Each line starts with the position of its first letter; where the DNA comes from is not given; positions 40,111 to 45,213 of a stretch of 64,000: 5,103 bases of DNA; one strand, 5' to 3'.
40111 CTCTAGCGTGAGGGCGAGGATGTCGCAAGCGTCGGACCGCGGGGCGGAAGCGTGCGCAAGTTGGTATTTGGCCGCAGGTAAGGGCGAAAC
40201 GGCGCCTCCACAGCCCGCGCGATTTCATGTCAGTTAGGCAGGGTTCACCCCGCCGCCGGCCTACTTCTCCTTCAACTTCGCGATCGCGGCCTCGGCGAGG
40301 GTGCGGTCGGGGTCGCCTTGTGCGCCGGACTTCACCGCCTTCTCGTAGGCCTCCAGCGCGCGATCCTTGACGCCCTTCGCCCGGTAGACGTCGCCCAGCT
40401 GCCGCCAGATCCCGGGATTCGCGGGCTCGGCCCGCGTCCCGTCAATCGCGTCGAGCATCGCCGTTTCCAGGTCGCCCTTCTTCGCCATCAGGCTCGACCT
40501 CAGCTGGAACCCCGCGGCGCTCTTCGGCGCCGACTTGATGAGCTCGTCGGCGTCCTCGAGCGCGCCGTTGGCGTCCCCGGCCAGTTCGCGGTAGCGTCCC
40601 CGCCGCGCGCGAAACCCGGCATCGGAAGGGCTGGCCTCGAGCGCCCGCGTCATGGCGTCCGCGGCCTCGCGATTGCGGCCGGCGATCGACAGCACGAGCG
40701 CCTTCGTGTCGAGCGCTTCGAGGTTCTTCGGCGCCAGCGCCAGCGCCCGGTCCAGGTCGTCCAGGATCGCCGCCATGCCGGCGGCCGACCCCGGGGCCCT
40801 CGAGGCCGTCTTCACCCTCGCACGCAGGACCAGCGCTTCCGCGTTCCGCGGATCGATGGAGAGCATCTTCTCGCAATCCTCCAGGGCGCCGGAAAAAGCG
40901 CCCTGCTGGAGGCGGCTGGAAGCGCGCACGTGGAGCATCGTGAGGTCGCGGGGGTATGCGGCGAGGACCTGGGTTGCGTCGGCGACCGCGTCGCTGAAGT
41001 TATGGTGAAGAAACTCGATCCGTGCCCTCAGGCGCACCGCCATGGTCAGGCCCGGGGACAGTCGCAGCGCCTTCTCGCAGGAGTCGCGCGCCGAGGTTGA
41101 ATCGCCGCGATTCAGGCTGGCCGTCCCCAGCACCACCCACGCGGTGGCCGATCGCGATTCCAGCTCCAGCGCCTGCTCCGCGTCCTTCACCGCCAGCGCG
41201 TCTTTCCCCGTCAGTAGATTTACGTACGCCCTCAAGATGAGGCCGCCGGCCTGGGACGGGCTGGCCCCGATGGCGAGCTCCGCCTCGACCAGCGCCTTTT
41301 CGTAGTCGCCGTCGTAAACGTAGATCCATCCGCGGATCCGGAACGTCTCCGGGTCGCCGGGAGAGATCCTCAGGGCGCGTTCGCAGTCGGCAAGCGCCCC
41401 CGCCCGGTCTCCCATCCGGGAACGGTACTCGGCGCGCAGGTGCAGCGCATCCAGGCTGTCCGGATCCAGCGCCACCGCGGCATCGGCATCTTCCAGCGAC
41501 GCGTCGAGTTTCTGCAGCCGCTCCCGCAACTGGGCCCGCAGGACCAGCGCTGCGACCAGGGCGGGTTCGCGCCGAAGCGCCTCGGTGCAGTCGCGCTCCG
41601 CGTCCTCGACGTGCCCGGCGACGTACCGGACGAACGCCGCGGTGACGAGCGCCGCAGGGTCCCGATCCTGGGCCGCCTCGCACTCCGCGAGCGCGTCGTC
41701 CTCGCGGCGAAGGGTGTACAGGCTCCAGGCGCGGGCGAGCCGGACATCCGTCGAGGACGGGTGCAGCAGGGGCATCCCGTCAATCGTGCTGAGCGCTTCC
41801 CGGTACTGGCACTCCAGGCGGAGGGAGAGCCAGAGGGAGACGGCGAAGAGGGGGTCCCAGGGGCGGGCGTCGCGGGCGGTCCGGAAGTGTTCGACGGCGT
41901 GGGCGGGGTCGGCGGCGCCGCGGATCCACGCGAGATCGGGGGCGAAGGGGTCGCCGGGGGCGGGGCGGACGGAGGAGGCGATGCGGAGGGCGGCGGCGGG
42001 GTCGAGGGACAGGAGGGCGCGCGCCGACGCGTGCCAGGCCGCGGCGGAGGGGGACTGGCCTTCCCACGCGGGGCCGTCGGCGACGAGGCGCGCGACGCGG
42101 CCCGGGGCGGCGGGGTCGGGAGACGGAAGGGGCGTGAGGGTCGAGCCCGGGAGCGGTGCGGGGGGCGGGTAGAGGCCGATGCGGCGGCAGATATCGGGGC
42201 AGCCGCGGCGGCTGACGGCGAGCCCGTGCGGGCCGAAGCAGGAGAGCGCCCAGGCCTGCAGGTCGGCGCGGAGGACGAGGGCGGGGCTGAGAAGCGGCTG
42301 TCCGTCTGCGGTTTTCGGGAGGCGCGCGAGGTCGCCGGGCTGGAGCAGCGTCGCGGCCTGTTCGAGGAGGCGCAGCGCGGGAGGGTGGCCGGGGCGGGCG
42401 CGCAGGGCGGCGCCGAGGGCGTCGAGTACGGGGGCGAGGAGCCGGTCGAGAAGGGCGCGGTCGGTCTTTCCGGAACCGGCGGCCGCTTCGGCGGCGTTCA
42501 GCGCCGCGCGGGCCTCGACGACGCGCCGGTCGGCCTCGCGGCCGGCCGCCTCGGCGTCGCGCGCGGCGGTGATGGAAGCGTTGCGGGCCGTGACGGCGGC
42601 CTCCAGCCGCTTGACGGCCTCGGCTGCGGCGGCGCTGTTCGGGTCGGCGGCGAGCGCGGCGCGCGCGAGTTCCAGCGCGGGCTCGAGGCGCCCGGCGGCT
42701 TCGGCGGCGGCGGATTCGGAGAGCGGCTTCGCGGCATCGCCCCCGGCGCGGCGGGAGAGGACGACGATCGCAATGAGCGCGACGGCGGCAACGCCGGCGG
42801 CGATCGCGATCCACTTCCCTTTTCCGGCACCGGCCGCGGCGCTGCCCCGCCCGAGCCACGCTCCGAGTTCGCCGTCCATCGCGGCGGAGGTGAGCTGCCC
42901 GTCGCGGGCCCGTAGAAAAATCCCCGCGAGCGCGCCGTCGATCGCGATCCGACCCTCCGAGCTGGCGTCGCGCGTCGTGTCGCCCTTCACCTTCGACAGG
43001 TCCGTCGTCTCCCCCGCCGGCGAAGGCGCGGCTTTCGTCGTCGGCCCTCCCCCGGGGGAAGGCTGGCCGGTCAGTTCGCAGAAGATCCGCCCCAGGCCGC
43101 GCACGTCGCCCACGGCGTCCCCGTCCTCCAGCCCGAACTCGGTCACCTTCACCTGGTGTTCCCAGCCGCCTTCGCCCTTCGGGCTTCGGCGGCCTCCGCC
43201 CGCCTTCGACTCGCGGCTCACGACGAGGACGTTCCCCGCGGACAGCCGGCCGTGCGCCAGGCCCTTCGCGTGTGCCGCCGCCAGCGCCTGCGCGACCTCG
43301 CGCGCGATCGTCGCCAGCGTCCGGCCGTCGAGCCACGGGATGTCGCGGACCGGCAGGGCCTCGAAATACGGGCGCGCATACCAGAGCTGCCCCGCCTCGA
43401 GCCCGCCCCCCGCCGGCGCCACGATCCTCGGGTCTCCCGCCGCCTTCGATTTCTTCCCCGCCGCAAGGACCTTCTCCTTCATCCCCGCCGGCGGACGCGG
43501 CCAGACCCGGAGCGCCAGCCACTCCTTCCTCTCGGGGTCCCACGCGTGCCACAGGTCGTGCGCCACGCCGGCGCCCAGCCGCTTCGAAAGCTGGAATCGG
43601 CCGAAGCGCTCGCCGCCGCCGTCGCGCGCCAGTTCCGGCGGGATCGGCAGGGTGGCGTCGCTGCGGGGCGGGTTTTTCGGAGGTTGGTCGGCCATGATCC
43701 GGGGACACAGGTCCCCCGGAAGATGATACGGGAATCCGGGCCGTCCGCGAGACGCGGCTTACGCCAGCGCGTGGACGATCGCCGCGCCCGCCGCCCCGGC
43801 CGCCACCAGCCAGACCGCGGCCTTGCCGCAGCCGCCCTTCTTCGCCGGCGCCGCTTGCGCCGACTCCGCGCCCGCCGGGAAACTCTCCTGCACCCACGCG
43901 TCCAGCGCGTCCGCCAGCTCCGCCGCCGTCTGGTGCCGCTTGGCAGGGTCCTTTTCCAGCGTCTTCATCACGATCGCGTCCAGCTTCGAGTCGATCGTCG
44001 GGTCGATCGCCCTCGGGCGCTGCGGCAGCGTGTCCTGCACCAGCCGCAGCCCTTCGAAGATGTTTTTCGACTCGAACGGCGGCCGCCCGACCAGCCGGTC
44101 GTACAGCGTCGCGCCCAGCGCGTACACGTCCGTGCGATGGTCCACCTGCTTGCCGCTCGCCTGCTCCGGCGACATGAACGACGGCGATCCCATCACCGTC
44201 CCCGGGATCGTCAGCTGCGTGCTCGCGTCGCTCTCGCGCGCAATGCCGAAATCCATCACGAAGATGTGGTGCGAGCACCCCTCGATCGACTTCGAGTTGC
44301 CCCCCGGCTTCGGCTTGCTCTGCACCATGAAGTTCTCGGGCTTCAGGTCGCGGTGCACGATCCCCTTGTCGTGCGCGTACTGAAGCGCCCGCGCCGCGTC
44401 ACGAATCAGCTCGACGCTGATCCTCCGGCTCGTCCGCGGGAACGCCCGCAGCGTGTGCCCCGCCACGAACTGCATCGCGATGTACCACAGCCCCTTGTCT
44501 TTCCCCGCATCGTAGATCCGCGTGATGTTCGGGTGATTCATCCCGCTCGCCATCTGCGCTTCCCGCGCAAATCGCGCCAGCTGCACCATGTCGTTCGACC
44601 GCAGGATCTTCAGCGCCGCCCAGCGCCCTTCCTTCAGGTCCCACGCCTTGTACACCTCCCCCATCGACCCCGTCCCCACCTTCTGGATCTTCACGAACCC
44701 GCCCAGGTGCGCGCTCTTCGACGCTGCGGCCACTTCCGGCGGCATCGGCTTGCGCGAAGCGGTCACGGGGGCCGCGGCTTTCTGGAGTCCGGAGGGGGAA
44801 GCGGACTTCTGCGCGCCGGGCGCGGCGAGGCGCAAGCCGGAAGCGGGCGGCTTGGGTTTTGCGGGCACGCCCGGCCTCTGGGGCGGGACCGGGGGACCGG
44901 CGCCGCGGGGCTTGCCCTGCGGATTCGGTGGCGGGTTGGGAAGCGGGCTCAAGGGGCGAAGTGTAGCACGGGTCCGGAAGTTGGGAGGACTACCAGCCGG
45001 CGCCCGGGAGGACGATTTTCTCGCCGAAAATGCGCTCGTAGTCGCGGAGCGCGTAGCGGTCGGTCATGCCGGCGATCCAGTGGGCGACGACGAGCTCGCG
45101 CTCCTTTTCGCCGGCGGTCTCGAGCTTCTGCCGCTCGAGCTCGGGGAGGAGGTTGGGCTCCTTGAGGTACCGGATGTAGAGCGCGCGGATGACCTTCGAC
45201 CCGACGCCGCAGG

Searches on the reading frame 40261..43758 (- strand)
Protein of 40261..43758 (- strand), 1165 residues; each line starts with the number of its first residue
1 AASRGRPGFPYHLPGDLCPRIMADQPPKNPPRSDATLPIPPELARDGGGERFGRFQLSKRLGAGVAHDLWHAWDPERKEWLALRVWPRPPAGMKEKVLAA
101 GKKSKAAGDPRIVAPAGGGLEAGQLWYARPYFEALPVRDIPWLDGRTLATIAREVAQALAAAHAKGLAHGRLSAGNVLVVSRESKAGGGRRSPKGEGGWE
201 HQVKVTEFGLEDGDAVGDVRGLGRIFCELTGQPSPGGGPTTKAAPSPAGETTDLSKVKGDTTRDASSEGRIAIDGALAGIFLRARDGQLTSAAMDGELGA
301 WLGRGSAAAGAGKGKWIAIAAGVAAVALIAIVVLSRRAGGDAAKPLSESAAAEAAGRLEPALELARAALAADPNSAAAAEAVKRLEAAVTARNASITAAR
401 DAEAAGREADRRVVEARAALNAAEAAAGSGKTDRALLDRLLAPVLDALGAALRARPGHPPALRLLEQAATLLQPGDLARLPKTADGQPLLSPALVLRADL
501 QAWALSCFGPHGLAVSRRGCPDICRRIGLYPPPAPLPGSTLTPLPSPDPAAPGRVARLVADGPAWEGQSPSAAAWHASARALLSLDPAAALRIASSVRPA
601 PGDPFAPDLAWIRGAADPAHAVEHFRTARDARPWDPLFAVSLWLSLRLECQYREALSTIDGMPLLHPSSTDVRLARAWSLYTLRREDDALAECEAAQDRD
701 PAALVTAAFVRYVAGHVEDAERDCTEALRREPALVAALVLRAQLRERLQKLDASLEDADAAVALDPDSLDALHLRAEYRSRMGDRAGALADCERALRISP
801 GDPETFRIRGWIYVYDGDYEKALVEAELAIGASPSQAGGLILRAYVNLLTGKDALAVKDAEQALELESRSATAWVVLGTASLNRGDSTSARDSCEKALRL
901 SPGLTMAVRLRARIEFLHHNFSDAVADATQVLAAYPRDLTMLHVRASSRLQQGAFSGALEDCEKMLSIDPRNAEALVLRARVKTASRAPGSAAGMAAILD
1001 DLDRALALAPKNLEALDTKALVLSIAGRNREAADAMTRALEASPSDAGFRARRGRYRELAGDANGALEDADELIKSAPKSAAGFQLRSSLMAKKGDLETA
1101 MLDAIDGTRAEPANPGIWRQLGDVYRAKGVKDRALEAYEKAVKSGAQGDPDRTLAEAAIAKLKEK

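Call 63: search_protein_families(library=pfam, proteins=[window:40261-43758:-], max_evalue=0.00001)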
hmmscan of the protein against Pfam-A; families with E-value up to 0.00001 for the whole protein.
window:40261-43758:- (1165 aa): 12 families
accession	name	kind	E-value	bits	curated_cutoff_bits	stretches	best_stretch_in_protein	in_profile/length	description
PF07719.23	TPR_2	-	3.4e-33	111.4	27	0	770-802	2-34/34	Tetratricopeptide repeat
PF00515.34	TPR_1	-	8.3e-24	82.8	27.8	0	946-972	8-34/34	Tetratricopeptide repeat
PF13431.12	TPR_17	-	4.6e-23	80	24.4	0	792-823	2-33/34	Tetratricopeptide repeat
PF13181.12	TPR_8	-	6.8e-20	69.9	25.7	0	871-902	1-32/34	Tetratricopeptide repeat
PF13432.12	TPR_16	-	3.8e-12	46.8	32.7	0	855-903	15-63/65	Tetratricopeptide repeat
PF13371.12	TPR_9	-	5.6e-12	45.9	35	0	920-982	10-72/73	Tetratricopeptide repeat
PF13428.12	TPR_14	-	1.1e-11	44.6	23.5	0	770-806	2-38/44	Tetratricopeptide repeat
PF23914.1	TPR_CcmH_CycH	-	1e-09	38.8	42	1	863-972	42-154/158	Cytochrome c-type biogenesis protein H TPR domain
PF13429.12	TPR_15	-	8.2e-08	32.4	26.2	0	739-820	120-197/280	Tetratricopeptide repeat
PF25062.1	ARM_TT21_N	-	1e-07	32.4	40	0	801-921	97-218/222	Tetratricopeptide repeat protein 21 N-terminal ARM repeat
PF13414.12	TPR_11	-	1.4e-06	28.3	26.8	0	1122-1143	1-22/42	TPR repeat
PF12569.14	NatA_aux_su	-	6.6e-06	25.8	33.3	0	725-795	182-252/515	N-terminal acetyltransferase A, auxiliary subunit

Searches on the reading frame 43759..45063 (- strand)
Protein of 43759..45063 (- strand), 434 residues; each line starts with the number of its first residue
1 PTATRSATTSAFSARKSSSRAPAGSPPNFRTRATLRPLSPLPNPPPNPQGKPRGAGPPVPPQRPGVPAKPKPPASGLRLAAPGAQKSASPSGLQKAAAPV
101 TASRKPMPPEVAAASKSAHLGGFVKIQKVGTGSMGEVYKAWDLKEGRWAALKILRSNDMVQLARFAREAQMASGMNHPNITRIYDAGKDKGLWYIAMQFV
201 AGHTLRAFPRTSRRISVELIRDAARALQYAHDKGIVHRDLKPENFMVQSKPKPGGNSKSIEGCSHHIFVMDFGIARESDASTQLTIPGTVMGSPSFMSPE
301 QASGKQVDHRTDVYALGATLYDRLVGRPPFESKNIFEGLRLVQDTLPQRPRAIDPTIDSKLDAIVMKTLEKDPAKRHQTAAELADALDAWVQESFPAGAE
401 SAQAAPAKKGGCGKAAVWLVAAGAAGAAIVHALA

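Call 31: search_protein_families(library=pfam, proteins=[window:43759-45063:-], max_evalue=0.00001)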
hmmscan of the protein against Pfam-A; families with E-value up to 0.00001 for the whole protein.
window:43759-45063:- (434 aa): 4 families
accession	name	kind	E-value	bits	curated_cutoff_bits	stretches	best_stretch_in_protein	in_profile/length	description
PF00069.31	Pkinase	-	1.1e-43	149.9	31.7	1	124-379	2-254/263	Protein kinase domain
PF07714.23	PK_Tyr_Ser-Thr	-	4e-27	95.6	23.1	1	126-378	4-250/258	Protein tyrosine and serine/threonine kinase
PF01636.29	APH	-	6.4e-06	26.5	23.2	0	135-228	11-105/239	Phosphotransferase enzyme family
PF03109.22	ABC1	-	8.4e-06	25.5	22.9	0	195-285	145-224/244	ABC1 atypical kinase-like domain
